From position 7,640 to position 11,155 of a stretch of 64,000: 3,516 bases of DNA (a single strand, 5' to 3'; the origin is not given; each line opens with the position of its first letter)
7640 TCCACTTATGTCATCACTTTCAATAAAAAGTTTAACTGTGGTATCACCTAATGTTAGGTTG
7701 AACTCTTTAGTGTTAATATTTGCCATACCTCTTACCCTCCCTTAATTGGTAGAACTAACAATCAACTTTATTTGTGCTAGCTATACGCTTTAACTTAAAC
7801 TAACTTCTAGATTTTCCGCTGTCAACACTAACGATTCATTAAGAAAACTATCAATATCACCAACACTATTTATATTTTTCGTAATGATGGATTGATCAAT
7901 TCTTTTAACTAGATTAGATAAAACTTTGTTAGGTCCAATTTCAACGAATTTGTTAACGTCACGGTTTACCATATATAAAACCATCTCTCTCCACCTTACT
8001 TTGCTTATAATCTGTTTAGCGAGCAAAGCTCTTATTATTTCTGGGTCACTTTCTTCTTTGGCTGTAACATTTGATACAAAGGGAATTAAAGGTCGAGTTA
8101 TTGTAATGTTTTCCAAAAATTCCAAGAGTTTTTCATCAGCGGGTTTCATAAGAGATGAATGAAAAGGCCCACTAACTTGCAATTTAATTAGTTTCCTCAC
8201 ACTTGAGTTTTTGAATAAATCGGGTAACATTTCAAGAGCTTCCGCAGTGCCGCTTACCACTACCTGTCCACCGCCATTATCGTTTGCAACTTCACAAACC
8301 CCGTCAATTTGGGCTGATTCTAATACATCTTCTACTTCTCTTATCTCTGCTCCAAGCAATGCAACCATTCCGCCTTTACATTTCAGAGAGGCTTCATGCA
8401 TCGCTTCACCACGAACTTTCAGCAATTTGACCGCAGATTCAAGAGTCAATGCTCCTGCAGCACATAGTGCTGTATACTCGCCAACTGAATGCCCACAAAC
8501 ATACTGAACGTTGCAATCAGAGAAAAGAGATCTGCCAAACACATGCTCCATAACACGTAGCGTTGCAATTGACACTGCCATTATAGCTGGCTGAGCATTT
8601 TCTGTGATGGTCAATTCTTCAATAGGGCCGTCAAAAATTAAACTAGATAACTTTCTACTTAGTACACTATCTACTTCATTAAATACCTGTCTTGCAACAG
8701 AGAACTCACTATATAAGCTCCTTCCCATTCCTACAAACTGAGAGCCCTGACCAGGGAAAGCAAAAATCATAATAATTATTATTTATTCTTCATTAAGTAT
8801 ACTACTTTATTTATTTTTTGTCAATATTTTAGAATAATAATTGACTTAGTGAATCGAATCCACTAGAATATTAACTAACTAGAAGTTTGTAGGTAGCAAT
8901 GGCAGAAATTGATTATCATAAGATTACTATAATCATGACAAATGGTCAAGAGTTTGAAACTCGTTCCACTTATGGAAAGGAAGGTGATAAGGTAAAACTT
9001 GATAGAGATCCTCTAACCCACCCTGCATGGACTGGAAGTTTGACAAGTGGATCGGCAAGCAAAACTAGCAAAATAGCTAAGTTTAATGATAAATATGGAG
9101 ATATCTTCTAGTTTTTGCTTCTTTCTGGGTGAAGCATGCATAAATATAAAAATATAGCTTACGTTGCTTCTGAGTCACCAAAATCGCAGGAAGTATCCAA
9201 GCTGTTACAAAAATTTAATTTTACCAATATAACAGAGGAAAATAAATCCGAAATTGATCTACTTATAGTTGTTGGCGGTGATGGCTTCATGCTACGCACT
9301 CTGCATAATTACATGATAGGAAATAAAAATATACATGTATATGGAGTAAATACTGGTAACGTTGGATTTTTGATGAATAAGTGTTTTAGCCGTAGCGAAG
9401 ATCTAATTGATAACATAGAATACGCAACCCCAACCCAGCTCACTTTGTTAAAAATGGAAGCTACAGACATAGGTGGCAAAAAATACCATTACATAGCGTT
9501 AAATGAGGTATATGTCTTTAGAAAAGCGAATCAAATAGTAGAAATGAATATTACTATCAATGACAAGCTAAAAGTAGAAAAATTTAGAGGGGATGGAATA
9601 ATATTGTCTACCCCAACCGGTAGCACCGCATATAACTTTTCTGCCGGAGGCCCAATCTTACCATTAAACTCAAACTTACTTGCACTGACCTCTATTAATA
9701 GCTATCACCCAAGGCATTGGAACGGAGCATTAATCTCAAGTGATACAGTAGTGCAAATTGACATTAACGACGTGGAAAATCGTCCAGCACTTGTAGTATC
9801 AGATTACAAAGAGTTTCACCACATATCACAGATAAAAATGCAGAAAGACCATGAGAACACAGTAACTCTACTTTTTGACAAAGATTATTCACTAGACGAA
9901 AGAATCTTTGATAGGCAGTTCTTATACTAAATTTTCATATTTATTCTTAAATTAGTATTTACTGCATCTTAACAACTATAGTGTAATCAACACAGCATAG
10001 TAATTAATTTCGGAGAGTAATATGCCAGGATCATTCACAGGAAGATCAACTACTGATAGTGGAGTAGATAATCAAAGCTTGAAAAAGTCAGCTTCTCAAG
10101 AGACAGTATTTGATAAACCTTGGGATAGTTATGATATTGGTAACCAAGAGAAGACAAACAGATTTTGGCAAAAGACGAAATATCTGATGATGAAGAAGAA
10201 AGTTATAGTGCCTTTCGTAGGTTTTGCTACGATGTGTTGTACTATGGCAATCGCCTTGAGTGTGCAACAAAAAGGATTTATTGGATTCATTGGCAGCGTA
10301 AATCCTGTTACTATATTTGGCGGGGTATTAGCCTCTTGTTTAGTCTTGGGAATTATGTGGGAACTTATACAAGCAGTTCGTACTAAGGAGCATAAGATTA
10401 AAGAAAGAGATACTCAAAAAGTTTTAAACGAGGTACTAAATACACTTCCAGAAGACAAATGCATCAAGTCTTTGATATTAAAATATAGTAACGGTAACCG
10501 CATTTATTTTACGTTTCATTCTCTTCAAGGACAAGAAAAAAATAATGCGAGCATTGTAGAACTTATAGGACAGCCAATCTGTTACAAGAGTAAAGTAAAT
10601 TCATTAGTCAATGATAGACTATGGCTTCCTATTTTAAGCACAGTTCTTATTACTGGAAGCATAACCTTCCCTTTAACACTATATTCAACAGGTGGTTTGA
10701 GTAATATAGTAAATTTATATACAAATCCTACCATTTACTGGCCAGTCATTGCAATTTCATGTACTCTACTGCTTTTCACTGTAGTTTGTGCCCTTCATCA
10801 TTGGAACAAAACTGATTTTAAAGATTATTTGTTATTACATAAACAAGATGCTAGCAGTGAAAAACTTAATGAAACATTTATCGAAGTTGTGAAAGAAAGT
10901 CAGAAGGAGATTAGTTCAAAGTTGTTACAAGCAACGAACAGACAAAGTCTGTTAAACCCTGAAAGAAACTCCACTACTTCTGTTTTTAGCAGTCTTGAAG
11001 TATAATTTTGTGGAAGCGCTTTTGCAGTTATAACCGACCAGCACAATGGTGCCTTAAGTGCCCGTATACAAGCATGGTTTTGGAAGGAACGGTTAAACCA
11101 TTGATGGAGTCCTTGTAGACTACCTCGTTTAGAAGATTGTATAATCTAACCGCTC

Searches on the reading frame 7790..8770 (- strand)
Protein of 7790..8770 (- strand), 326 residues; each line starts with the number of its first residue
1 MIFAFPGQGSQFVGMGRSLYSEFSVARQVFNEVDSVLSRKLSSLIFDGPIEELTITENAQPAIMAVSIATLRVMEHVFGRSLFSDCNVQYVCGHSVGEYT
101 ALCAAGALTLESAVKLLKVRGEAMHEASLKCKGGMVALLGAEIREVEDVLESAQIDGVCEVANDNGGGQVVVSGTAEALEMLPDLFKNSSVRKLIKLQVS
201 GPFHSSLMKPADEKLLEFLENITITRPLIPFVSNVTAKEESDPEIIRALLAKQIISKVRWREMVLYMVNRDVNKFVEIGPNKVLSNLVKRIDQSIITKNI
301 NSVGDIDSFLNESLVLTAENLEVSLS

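Call 13: search_protein_families(library=pfam, proteins=[window:7790-8770:-], max_evalue=0.001)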
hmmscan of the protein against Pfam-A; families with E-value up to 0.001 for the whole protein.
window:7790-8770:- (326 aa): 1 family
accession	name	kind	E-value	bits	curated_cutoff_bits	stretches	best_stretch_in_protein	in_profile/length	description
PF00698.26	Acyl_transf_1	-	2.8e-38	132.6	32.7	1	3-290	2-277/319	Acyl transferase domain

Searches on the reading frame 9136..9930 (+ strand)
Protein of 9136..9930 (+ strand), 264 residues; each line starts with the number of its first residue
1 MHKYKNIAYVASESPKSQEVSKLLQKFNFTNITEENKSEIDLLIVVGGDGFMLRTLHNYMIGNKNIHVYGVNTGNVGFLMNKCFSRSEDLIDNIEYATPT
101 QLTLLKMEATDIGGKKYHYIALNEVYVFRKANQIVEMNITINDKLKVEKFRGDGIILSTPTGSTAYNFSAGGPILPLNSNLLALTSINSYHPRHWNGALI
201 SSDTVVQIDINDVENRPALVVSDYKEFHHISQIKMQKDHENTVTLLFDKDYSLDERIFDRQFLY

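Call 13: search_protein_families(library=pfam, proteins=[window:9136-9930:+], max_evalue=0.001)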
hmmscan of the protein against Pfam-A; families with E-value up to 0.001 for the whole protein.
window:9136-9930:+ (264 aa): 2 families
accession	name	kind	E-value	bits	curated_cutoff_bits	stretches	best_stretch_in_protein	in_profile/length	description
PF20143.4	NAD_kinase_C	-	9.3e-14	51.7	23.7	1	123-223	2-99/126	ATP-NAD kinase C-terminal domain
PF01513.26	NAD_kinase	-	2.1e-09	38.2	25.5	1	15-94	48-125/130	ATP-NAD kinase N-terminal domain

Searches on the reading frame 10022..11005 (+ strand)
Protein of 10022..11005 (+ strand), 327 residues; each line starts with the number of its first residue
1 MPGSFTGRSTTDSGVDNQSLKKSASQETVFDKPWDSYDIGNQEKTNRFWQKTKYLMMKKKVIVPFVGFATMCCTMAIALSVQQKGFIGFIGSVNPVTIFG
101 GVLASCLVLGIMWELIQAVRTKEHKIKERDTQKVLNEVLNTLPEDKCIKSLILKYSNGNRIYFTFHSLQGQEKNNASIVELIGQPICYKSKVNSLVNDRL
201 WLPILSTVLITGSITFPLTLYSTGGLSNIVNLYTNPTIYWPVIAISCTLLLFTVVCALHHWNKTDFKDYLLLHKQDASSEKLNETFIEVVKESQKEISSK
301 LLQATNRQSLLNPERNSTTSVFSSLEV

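Call 13: search_protein_families(library=pfam, proteins=[window:10022-11005:+], max_evalue=0.001)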
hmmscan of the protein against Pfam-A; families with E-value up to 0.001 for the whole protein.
window:10022-11005:+ (327 aa): 0 families

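Call 88: search_protein_families(library=pfam, proteins=[window:10022-11005:+], max_evalue=0.01)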
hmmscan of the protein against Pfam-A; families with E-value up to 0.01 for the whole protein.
window:10022-11005:+ (327 aa): 2 families
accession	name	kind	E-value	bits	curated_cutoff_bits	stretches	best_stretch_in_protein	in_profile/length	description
PF13268.11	DUF4059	-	0.003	18.4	25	0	103-135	15-47/72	Protein of unknown function (DUF4059)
PF17127.10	DUF5106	-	0.0069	17.2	28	0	258-304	39-84/151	Domain of unknown function (DUF5106)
